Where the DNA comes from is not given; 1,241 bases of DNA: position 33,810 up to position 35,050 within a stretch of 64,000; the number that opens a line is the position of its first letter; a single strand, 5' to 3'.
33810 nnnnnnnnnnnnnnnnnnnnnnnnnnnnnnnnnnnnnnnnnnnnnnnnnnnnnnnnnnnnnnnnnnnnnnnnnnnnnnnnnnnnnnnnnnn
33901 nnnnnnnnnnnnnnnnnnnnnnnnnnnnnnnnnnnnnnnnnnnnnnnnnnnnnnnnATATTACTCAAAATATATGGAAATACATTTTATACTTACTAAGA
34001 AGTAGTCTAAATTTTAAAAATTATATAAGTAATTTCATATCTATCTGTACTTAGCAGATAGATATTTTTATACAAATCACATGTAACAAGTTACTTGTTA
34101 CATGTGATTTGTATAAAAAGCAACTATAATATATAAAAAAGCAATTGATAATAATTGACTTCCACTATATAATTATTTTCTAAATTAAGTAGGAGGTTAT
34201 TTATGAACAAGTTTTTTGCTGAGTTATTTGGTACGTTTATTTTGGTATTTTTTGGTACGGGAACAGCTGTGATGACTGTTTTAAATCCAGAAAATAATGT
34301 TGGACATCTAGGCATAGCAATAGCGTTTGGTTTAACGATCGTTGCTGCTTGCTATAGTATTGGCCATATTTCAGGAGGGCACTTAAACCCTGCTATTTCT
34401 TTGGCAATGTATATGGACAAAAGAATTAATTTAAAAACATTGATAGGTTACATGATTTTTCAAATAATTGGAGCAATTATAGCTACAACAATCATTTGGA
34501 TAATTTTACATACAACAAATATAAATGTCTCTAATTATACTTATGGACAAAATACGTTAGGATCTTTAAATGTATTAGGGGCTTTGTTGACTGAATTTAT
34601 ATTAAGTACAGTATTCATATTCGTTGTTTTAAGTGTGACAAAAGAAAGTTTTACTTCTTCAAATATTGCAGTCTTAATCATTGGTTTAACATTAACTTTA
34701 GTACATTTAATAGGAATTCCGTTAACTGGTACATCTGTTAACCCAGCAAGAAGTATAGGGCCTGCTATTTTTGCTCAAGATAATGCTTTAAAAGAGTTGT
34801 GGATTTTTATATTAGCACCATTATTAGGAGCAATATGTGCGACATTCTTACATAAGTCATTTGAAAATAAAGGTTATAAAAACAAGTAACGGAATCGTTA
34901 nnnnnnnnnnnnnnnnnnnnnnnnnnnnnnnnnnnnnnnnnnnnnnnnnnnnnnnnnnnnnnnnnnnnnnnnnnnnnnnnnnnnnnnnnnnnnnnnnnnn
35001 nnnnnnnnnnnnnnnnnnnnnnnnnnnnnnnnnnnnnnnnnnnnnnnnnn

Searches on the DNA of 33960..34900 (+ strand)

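Call 80: search_dna_similar(query=window:33960-34900:+, collection=plasmids, mode=distant, max_rows=15)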
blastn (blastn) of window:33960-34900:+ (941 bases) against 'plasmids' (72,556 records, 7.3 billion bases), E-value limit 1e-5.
Records with a match: 13; places in all: 19; records where one place covers at least 80% of the query: 0.
Best place of each record, by identity: 95-99% 5; 60-80% 8.
By first word of the organism name: Staphylococcus 12; Bacillus 1.
By predicted mobility (MOB-suite, as given by PLSDB): non-mobilizable 8; mobilizable 5.
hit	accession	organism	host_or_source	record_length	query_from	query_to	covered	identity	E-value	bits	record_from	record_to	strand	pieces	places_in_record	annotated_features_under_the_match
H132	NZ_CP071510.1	Staphylococcus haemolyticus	Mouse,Mouse ung tissue,lung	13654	231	873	68%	67.8%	4e-43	184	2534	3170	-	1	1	aquaporin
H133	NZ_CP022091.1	Staphylococcus saprophyticus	Homo sapiens,urine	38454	232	873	68%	67.6%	2e-41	178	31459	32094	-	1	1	aquaporin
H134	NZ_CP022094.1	Staphylococcus saprophyticus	Homo sapiens,urine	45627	232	873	68%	67.6%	2e-41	178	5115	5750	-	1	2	aquaporin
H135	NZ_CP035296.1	Staphylococcus saprophyticus subsp. saprophyticus ATCC ...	-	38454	232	873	68%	67.6%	2e-41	178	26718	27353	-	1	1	aquaporin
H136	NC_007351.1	Staphylococcus saprophyticus subsp. saprophyticus ATCC ...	-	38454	232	873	68%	67.6%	2e-41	178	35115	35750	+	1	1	aquaporin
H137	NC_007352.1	Staphylococcus saprophyticus subsp. saprophyticus ATCC ...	-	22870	232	873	68%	67.6%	2e-41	178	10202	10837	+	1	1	aquaporin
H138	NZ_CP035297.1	Staphylococcus saprophyticus subsp. saprophyticus ATCC ...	-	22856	232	873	68%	67.4%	6e-41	177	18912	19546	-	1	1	none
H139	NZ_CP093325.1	Bacillus sp. N5-665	whole organism,peat soil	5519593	633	797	18%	72.5%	5e-17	98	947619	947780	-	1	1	none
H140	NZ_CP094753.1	Staphylococcus aureus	Camel,nasal swab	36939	113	153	4%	95.1%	8e-8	66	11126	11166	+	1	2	none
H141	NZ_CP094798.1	Staphylococcus aureus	Camel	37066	113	153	4%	95.1%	8e-8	66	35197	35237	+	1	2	none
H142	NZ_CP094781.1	Staphylococcus aureus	Camel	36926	113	153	4%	95.1%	8e-8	66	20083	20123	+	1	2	none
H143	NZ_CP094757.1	Staphylococcus aureus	Camel,nasal swab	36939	113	153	4%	95.1%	8e-8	66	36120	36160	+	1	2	none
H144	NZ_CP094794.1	Staphylococcus aureus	Camel,milk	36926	113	153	4%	95.1%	8e-8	66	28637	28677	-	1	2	none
